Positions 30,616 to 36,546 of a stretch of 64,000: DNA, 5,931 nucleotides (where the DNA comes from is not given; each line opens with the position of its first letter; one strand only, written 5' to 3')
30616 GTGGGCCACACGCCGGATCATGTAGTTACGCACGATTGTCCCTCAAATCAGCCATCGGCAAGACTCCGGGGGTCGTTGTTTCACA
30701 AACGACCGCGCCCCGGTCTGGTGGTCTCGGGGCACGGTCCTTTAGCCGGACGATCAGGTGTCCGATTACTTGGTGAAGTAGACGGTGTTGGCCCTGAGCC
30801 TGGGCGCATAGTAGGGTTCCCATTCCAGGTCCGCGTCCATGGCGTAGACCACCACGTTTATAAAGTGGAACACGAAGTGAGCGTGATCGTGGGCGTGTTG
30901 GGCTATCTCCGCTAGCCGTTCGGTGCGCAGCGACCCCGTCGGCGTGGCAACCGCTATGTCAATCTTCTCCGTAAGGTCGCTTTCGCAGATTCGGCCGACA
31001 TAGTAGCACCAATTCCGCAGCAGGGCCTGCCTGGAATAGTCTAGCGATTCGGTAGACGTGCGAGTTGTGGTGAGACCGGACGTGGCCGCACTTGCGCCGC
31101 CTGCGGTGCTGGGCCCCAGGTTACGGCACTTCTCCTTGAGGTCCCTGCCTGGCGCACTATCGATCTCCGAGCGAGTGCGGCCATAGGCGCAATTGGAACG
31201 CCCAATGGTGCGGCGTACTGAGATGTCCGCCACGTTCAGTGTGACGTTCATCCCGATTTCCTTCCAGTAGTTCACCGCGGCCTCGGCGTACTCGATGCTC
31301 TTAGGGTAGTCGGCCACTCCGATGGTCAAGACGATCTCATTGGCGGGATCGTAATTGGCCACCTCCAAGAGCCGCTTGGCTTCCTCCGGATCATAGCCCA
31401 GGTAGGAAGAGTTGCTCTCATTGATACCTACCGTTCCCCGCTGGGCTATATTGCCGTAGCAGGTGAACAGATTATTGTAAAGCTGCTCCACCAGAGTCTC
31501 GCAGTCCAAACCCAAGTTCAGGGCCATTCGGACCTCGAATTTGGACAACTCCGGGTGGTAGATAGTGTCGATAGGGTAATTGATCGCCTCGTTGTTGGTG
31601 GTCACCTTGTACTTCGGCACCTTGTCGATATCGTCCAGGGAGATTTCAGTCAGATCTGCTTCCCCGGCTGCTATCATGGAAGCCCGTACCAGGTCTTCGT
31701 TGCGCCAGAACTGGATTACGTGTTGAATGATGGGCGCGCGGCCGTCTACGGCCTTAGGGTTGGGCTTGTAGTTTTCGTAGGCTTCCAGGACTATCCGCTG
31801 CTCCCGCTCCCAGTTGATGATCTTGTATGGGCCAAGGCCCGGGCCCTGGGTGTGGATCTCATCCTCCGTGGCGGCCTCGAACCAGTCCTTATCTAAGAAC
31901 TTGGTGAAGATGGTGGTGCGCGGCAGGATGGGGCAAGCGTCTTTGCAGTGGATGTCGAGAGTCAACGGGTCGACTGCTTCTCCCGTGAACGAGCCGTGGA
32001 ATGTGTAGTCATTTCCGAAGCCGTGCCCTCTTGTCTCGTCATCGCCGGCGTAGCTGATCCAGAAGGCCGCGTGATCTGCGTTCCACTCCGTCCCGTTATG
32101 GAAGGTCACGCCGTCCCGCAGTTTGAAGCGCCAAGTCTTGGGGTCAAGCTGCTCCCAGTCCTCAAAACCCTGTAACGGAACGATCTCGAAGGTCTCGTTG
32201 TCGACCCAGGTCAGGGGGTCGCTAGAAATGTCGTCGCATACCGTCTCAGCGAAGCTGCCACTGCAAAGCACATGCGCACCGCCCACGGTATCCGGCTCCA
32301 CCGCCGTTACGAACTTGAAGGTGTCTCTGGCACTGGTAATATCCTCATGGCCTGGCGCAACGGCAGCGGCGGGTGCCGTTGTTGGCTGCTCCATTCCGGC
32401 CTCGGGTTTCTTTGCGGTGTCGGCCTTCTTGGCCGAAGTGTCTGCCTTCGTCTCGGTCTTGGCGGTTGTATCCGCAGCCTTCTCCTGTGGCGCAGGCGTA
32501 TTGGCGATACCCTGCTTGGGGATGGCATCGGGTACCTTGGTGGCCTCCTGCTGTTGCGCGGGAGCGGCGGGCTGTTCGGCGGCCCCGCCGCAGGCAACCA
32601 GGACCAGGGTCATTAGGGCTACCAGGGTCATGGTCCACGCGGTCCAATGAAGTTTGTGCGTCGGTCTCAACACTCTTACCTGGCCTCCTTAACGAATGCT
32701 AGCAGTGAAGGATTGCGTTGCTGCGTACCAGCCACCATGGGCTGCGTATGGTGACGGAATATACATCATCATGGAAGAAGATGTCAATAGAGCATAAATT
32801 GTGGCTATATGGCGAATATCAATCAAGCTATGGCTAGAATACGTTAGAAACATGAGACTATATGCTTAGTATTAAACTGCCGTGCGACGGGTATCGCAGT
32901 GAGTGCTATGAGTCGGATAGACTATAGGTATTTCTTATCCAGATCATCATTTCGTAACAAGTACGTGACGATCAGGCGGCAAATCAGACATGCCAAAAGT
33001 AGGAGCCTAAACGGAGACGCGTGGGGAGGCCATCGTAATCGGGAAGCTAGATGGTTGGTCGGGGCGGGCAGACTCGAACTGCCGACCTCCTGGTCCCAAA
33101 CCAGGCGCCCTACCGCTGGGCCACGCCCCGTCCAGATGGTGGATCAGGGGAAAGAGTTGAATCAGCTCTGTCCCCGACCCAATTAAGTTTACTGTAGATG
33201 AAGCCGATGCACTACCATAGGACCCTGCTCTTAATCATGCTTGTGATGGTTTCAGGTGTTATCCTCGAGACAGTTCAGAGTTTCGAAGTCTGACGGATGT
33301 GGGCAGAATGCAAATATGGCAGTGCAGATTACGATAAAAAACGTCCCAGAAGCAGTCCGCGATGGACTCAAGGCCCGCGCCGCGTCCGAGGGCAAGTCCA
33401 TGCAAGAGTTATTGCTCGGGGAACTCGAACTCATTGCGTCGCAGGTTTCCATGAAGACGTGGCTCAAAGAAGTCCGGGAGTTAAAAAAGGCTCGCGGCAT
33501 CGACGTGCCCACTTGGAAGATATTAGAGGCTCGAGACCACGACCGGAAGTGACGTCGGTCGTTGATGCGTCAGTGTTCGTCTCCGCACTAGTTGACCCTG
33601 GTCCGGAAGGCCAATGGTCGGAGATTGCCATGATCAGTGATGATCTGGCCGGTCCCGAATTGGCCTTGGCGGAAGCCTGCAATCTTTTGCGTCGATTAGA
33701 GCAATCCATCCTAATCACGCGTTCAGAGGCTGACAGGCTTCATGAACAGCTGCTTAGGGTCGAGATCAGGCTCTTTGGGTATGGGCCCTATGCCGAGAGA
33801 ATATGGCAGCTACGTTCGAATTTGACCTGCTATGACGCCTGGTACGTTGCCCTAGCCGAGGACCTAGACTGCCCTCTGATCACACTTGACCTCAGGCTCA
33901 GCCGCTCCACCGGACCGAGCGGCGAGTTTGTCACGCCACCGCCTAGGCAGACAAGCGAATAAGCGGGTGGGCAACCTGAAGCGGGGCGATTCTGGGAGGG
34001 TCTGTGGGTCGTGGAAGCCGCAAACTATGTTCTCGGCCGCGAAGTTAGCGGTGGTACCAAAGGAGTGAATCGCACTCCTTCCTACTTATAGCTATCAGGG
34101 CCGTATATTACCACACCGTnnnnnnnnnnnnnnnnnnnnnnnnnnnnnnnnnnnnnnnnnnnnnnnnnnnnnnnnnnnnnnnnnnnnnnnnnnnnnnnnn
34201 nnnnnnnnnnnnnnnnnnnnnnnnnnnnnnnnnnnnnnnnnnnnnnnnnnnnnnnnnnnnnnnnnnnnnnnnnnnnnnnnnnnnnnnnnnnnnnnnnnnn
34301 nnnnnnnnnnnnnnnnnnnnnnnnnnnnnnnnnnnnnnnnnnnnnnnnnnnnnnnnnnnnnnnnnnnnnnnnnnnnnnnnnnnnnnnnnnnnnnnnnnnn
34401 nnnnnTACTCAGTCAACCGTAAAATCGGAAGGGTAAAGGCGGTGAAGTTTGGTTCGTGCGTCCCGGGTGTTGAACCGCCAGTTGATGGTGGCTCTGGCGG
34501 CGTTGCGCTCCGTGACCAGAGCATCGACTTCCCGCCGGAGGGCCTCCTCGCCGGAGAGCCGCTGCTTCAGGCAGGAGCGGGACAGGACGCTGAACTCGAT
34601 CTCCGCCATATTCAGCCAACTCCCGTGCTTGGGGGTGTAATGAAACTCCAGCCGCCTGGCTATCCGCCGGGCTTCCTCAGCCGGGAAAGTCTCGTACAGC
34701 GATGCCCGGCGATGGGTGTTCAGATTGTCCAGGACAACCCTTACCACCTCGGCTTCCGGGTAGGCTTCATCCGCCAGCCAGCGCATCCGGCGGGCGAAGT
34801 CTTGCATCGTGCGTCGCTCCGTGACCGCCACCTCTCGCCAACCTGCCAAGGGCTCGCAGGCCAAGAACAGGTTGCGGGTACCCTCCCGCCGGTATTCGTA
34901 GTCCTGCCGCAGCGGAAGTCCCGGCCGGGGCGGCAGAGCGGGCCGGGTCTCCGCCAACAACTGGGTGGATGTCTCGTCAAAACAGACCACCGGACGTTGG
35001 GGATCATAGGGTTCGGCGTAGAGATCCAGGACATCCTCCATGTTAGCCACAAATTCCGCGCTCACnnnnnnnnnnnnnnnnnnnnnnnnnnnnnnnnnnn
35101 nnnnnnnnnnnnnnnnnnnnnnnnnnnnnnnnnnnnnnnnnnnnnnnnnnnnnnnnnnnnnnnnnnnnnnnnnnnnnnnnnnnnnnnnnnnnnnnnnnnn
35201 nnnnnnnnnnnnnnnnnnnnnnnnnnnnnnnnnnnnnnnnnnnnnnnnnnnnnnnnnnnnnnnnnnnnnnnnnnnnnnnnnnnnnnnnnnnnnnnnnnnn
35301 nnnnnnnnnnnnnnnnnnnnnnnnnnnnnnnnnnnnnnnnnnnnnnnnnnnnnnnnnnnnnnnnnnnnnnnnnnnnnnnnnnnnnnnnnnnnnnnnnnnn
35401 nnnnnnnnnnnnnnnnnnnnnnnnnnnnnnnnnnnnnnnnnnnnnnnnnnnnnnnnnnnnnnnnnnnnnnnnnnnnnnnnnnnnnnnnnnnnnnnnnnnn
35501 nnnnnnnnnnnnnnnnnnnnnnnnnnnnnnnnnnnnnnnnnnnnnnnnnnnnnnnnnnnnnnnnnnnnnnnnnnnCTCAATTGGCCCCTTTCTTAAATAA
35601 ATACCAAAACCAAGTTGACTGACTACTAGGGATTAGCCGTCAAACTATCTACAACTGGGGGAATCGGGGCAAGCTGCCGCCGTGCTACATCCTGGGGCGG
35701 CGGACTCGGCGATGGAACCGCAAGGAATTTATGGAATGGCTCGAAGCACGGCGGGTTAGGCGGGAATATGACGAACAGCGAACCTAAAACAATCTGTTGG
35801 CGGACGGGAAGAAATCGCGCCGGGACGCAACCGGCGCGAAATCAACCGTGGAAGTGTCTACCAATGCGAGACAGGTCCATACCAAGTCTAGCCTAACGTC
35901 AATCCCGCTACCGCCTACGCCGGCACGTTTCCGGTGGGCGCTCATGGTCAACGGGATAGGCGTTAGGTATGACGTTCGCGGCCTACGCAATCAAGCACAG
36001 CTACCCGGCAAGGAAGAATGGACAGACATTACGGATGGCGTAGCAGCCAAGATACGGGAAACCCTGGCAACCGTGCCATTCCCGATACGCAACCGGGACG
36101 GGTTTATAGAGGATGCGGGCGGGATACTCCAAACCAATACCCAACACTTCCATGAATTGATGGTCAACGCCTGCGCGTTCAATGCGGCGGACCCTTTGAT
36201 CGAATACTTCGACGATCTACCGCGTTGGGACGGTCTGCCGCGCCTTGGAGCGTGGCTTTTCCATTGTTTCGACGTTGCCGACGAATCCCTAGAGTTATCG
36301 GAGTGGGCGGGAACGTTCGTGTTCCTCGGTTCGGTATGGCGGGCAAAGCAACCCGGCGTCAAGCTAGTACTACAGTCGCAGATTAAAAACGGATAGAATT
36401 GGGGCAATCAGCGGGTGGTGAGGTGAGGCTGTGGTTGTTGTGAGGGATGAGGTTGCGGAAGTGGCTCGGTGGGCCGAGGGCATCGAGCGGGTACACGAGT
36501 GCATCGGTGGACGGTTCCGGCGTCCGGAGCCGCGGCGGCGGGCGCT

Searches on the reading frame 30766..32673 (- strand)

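Call 82: search_protein_families(library=pfam, proteins=[window:30766-32673:-], max_evalue=0.001)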
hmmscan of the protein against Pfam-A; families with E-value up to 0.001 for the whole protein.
window:30766-32673:- (635 aa): 1 family
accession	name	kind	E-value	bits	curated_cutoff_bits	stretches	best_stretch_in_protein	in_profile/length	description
PF00496.27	SBP_bac_5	-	8.6e-47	160.4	32.4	1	171-484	8-326/368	Bacterial extracellular solute-binding proteins, family 5 Middle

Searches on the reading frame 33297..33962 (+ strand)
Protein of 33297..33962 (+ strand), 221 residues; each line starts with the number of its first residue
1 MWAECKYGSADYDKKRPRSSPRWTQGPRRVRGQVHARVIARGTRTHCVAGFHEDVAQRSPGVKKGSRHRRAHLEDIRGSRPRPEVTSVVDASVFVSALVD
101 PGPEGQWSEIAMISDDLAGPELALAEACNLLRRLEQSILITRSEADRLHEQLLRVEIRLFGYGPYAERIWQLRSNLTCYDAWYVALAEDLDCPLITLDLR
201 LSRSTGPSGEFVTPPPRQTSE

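Call 32: search_protein_families(library=pfam, proteins=[window:33297-33962:+], max_evalue=0.01)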
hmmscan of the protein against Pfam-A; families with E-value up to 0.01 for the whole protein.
window:33297-33962:+ (221 aa): 1 family
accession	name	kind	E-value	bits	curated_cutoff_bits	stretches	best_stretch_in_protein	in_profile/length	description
PF01850.27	PIN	-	2.6e-10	41.4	23.6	1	88-203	2-116/120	PIN domain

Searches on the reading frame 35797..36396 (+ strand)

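Call 32: search_protein_families(library=pfam, proteins=[window:35797-36396:+], max_evalue=0.01)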
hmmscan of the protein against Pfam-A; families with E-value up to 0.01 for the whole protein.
window:35797-36396:+ (199 aa): 1 family
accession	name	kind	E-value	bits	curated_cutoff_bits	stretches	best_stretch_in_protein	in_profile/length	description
PF05272.17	VapE-like_dom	-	0.0029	17.5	25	1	143-190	5-50/217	Virulence-associated protein E-like domain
